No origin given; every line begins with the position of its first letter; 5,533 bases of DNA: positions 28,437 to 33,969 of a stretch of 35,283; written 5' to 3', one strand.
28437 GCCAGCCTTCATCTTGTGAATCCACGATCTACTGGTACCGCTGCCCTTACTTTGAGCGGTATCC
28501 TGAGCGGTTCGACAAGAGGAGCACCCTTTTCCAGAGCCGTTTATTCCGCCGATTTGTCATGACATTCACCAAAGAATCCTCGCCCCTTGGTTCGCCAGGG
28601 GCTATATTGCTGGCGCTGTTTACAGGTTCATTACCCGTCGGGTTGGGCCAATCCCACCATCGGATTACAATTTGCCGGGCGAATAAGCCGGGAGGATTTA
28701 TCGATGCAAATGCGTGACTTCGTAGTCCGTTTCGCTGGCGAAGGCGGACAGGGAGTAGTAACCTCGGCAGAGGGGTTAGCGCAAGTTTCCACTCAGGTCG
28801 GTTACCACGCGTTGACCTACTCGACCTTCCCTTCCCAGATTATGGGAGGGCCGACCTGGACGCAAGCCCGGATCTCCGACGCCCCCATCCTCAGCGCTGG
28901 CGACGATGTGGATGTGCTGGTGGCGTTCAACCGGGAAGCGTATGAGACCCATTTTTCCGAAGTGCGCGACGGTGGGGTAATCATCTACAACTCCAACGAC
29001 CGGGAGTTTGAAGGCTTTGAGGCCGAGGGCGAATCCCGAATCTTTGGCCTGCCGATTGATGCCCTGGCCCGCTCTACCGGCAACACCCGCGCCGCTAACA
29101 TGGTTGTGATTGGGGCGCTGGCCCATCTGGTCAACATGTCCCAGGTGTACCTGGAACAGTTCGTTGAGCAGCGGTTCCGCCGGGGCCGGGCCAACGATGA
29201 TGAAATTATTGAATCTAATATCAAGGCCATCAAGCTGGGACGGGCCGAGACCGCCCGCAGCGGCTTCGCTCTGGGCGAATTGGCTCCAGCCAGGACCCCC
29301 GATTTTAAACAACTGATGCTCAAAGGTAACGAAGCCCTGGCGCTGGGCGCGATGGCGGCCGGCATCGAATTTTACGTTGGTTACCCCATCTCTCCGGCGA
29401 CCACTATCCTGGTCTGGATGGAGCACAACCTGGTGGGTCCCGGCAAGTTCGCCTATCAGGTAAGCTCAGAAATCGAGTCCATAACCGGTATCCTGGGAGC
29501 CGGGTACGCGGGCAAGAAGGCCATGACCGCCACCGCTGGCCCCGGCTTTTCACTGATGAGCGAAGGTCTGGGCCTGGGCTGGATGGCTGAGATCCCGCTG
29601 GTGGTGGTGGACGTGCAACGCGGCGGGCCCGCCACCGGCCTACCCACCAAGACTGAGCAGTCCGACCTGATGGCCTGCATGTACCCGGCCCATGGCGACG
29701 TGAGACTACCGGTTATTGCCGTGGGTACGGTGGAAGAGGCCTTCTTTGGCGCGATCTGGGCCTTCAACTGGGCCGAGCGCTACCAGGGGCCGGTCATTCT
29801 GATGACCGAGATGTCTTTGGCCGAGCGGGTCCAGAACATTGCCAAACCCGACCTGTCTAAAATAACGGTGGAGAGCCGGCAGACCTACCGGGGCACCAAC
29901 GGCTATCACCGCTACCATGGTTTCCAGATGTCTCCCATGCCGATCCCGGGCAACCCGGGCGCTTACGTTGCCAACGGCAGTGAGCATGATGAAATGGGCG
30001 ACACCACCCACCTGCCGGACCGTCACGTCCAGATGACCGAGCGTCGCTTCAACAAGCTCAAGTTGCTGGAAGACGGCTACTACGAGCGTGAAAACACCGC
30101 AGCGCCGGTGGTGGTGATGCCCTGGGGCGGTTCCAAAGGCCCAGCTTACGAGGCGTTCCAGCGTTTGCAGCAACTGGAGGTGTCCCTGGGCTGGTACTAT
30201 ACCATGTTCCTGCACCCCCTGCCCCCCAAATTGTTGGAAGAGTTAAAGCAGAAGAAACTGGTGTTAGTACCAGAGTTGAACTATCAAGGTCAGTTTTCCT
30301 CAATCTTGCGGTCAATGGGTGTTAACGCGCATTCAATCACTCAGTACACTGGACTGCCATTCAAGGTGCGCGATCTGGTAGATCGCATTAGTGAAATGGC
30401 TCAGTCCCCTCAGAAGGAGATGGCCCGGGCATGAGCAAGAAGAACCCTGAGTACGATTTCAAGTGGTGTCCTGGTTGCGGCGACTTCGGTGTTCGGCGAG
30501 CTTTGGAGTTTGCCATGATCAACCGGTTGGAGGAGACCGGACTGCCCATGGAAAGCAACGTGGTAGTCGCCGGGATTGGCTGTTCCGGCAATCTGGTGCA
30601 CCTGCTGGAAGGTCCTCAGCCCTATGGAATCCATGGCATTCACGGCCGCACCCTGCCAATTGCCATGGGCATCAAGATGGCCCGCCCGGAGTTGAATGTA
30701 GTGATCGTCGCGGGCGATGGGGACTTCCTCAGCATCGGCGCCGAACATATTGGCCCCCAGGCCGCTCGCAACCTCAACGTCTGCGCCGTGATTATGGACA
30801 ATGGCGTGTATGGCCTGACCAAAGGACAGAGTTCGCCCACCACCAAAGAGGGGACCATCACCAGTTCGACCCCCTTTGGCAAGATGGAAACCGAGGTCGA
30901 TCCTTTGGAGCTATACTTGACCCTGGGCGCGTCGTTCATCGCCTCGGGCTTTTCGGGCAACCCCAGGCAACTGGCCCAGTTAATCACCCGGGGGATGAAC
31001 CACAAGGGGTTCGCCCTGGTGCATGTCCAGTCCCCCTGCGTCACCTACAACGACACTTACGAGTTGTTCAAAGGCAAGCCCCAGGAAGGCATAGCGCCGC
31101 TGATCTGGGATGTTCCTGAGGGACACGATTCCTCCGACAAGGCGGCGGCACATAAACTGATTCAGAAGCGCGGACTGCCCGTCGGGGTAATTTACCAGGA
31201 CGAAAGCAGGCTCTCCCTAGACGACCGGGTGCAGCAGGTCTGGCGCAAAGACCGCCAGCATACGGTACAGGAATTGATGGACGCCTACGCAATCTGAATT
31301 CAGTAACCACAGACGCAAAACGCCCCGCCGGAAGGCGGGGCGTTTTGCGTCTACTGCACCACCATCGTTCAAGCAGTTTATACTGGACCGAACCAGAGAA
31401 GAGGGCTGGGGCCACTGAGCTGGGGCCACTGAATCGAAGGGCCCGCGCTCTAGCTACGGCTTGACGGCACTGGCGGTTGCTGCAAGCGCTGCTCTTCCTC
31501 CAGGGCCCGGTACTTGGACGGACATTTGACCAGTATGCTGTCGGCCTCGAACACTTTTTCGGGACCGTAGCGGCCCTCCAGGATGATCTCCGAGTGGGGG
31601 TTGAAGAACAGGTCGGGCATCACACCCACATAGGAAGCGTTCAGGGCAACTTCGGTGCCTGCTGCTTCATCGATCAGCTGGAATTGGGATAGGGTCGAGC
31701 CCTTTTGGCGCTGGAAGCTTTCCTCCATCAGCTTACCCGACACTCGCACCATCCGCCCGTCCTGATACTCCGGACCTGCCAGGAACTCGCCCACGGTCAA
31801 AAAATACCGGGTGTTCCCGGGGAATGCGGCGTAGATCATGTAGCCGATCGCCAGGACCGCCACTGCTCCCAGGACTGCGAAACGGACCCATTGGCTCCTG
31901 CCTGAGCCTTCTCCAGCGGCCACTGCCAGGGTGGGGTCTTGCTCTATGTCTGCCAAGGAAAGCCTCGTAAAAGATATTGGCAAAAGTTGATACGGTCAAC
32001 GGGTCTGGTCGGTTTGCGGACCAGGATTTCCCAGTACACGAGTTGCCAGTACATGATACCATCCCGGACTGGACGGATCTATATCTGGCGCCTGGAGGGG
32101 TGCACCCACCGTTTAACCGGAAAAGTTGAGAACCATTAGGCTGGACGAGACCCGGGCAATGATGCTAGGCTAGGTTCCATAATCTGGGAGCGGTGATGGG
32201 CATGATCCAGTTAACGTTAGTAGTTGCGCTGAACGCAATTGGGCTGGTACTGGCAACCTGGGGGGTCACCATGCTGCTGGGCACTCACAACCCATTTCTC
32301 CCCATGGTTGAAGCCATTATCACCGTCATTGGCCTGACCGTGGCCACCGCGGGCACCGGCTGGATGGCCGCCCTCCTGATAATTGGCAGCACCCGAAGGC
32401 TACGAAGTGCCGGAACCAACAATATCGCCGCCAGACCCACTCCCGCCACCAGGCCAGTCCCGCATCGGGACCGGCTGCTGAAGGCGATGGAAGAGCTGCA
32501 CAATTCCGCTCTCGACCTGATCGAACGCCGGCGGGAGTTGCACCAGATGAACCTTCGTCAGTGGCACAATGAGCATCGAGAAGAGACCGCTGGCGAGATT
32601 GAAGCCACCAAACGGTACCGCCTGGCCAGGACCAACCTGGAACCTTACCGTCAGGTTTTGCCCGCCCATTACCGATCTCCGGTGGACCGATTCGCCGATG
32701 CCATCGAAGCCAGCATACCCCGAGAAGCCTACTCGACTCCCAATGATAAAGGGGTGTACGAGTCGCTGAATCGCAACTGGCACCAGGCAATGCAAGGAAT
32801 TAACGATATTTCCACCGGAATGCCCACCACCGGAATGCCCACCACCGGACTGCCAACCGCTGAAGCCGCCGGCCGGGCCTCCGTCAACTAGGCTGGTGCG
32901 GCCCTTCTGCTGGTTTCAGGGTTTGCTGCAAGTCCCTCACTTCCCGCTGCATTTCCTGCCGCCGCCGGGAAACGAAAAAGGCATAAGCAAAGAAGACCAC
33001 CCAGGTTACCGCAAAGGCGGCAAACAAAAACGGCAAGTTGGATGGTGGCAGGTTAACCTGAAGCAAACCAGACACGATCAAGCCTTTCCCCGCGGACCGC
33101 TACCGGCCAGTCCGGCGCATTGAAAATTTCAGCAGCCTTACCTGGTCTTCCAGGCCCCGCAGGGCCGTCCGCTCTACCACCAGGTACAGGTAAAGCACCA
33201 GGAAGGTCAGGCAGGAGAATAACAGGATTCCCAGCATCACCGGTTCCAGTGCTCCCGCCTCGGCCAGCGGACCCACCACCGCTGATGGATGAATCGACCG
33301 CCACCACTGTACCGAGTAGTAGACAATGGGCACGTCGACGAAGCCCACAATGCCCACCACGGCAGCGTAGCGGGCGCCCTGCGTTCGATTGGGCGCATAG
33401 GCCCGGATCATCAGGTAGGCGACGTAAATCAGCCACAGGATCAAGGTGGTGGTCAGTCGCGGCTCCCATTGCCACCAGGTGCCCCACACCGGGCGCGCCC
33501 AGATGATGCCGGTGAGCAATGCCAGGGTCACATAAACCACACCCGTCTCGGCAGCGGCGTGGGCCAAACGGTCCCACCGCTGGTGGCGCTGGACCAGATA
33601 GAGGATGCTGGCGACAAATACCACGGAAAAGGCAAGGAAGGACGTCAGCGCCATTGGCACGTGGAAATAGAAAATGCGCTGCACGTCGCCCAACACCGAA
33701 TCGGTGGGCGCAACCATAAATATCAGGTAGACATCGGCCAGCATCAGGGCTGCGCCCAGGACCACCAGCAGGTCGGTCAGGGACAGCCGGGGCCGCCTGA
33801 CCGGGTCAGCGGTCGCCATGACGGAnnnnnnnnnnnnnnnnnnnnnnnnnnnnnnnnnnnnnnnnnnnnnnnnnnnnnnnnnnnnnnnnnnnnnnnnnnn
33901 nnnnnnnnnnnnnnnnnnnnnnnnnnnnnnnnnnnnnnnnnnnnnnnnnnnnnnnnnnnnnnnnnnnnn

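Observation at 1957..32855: At least 23 short tandem-repeat loci (11-21 bp units, 2-4 copies) concentrated at the edges of housekeeping genes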

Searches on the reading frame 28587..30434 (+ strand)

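Call 7: search_protein_families(library=ncbifam, proteins=[window:28587-30434:+])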
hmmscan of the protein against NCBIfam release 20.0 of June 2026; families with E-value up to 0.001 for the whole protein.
window:28587-30434:+ (615 aa): 28 families (the best 25 are shown)
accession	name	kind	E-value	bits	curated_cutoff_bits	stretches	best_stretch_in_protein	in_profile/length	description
TIGR03710.1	OAFO_sf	subfamily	8.6e-165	549.5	482.75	1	44-601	1-561/561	2-oxoacid:acceptor oxidoreductase subunit alpha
NF041170.1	Oxoac_fdxalpha_Archa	equivalog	2.5e-99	333.3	800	2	166-610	165-628/636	2-oxoacid:ferredoxin oxidoreductase subunit alpha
NF006412.0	PRK08659.1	equivalog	8.9e-81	272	411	1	242-605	5-377/378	2-oxoacid:acceptor oxidoreductase subunit alpha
NF007206.0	PRK09627.1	equivalog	1.2e-61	208.8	579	1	242-604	3-375/375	2-oxoglutarate synthase subunit alpha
NF005507.0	PRK07119.1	subfamily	1.4e-45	155.7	399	1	241-428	3-190/352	3-methyl-2-oxobutanoate dehydrogenase subunit VorB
NF006275.0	PRK08441.1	equivalog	2.8e-17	62.8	216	1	46-220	4-176/185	2-oxoglutarate-acceptor oxidoreductase subunit OorC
NF005322.0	PRK06853.1-2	equivalog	3e-13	50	237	1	158-222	135-193/197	indolepyruvate oxidoreductase subunit beta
TIGR02175.1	PorC_KorC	subfamily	3e-13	49.9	81.1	1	47-221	4-174/177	2-oxoacid:acceptor oxidoreductase, gamma subunit, pyruvate/2-ketoisovalerate family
NF006323.0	PRK08537.1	equivalog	8.3e-12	44.8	235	1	47-218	5-174/181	2-oxoacid:ferredoxin oxidoreductase subunit gamma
NF006211.0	PRK08338.1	equivalog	1e-11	44.7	239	1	47-221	3-167/170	2-oxoacid:ferredoxin oxidoreductase subunit gamma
NF005324.0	PRK06853.1-4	equivalog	2.9e-11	43.6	222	1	155-220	125-187/196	indolepyruvate oxidoreductase subunit beta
NF040683.1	PorC_Meth_Thtga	equivalog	4.7e-10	39.5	270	1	47-219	4-170/177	pyruvate synthase subunit PorC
NF006321.0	PRK08534.1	equivalog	6.2e-10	39.1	225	1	47-216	4-171/181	pyruvate ferredoxin oxidoreductase subunit gamma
NF006232.0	PRK08366.1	equivalog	6.7e-10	38.1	646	1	244-361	9-127/394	2-ketoisovalerate ferredoxin oxidoreductase subunit alpha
NF005325.0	PRK06853.1-5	equivalog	1.3e-09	38.1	230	1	47-220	6-189/192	indolepyruvate oxidoreductase subunit beta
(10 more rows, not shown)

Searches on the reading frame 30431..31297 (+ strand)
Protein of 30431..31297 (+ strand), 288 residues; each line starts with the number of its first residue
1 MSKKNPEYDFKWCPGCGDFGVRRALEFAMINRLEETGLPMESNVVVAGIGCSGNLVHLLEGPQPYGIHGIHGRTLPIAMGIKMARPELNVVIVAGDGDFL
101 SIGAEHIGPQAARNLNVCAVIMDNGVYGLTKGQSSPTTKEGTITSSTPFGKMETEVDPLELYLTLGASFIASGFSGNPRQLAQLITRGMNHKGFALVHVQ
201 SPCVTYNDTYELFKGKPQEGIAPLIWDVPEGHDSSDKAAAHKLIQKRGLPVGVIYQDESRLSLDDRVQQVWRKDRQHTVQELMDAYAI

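Call 7: search_protein_families(library=ncbifam, proteins=[window:30431-31297:+])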
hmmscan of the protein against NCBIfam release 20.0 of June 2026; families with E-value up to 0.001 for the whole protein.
window:30431-31297:+ (288 aa): 45 families (the best 25 are shown)
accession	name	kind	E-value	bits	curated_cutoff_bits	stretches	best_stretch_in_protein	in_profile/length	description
NF008820.0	PRK11866.1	equivalog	9.7e-74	248.3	402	1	4-273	13-267/287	2-oxoacid ferredoxin oxidoreductase subunit beta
TIGR02177.1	PorB_KorB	subfamily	6.8e-73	245.6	261.9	1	11-274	2-263/286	2-oxoacid:acceptor oxidoreductase, beta subunit, pyruvate/2-ketoisovalerate family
NF041171.1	Oxoac_fdxbeta_Archa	equivalog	3e-67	227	423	1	11-274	4-267/296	2-oxoacid:ferredoxin oxidoreductase subunit beta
NF008821.0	PRK11869.1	equivalog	3.4e-57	193.5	438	1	3-269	7-259/286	2-oxoacid ferredoxin oxidoreductase subunit beta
NF007207.0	PRK09628.1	equivalog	1.7e-46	159.1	364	1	11-279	17-274/277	2-oxoglutarate ferredoxin oxidoreductase subunit beta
NF008818.0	PRK11864.1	subfamily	2.3e-12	46.6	405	1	85-205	90-210/300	3-methyl-2-oxobutanoate dehydrogenase subunit beta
NF004813.0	PRK06163.1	equivalog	2.4e-12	47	240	1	41-140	28-128/202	hypothetical protein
NF008819.1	PRK11865.1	equivalog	2.9e-12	46.4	405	1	13-205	21-214/300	pyruvate synthase subunit PorB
NF045792.1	OxalOxredbeta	equivalog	2.4e-11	43.2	590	1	87-204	101-226/311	oxalate oxidoreductase subunit beta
NF004772.0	PRK06112.1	subfamily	6.5e-10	37.9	673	1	64-199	433-557/578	acetolactate synthase catalytic subunit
TIGR03846.1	sulfopy_beta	equivalog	7.3e-10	39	221.5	1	40-140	12-113/182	sulfopyruvate decarboxylase subunit beta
NF006203.0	PRK08327.1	equivalog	2.5e-09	36.2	456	1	69-200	432-567/571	thiamine pyrophosphate-requiring protein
NF006378.0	PRK08617.1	equivalog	6e-09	34.8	510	1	72-214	420-548/556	acetolactate synthase AlsS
NF045766.1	PhenlGlyoxDHPadI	equivalog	8.3e-09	34.7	700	1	85-205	230-356/443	NADH-dependent phenylglyoxylate dehydrogenase subunit beta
TIGR03336.1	IOR_alpha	equivalog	2e-08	33.1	650.9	1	71-209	405-537/595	indolepyruvate ferredoxin oxidoreductase subunit alpha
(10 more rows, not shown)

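Call 53: find_encoding_contigs(protein=window:30431-31297:+, flank=10000, max_places=10)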
Protein window:30431-31297:+ (288 aa): 1 contig read that carries it; 1 place shown.
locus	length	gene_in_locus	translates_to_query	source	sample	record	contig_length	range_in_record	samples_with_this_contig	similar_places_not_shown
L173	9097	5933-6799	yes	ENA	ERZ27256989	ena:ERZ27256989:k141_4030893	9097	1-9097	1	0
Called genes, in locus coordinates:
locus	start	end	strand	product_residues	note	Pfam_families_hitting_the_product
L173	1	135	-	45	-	?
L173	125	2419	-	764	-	PF01751:Toprim, PF01131:Topoisom_bac, PF01396:Zn_ribbon_Top1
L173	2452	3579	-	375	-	PF02481:DNA_processg_A, PF17782:WHD_DprA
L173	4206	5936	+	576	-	PF01558:POR, PF01855:POR_N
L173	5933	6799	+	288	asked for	PF02775:TPP_enzyme_C, PF12367:PFO_beta_C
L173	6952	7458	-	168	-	PF03100:CcmE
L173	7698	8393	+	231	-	-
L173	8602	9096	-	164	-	?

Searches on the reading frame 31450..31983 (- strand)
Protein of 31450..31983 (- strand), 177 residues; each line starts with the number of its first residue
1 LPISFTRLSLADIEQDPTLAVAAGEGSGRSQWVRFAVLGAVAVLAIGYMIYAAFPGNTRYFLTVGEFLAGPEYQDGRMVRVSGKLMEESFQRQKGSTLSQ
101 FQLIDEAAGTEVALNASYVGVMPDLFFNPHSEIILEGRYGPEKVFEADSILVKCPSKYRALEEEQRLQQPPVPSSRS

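Call 7: search_protein_families(library=ncbifam, proteins=[window:31450-31983:-])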
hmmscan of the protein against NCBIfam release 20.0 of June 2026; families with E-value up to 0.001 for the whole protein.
window:31450-31983:- (177 aa): 8 families
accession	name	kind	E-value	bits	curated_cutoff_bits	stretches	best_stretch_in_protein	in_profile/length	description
NF009727.0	PRK13254.1-1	equivalog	1.3e-16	60.6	126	1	36-167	12-136/144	cytochrome c maturation protein CcmE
NF009731.0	PRK13254.1-5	equivalog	3e-14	53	152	1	37-168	12-136/155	cytochrome c maturation protein CcmE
NF009729.0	PRK13254.1-3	equivalog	2e-12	47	171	1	37-168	12-138/155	cytochrome c maturation protein CcmE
NF009638.0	PRK13165.1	equivalog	6e-11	42.1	186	1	32-169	10-145/161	cytochrome c maturation protein CcmE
NF009730.0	PRK13254.1-4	equivalog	1.2e-10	41.6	310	1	29-159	25-148/165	cytochrome c maturation protein CcmE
NF009635.0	PRK13150.1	equivalog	6e-10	39.2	264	1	31-168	9-144/159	cytochrome c maturation protein CcmE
NF009637.0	PRK13159.1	equivalog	5.5e-09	36.2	247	1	32-159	10-128/156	cytochrome c maturation protein CcmE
NF009728.0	PRK13254.1-2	equivalog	1.3e-08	34.8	221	1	38-167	16-136/153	cytochrome c maturation protein CcmE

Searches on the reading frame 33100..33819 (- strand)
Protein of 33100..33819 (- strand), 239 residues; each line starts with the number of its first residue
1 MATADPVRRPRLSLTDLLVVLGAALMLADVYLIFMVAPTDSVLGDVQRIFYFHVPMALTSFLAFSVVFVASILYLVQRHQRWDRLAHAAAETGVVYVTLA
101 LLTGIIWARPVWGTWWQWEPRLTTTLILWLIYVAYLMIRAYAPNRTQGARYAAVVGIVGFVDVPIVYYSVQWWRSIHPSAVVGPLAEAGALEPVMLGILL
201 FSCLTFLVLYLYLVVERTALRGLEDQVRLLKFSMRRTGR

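Call 24: search_protein_families(library=pfam, max_evalue=0.01, proteins=[window:33100-33819:-])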
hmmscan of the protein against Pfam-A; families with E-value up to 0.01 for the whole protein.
window:33100-33819:- (239 aa): 2 families
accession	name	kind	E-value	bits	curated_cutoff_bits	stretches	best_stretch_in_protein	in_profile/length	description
PF01578.25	Cytochrom_C_asm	-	3e-39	135.3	29.9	1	22-176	39-211/212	Cytochrome C assembly protein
PF04247.17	SirB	-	0.001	19.6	30.9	1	49-160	4-107/120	Invasion gene expression up-regulator, SirB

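Call 55: find_encoding_contigs(protein=window:33100-33819:-, flank=10000, max_places=10)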
Protein window:33100-33819:- (239 aa): no gene with exactly this product is on record in the collection.
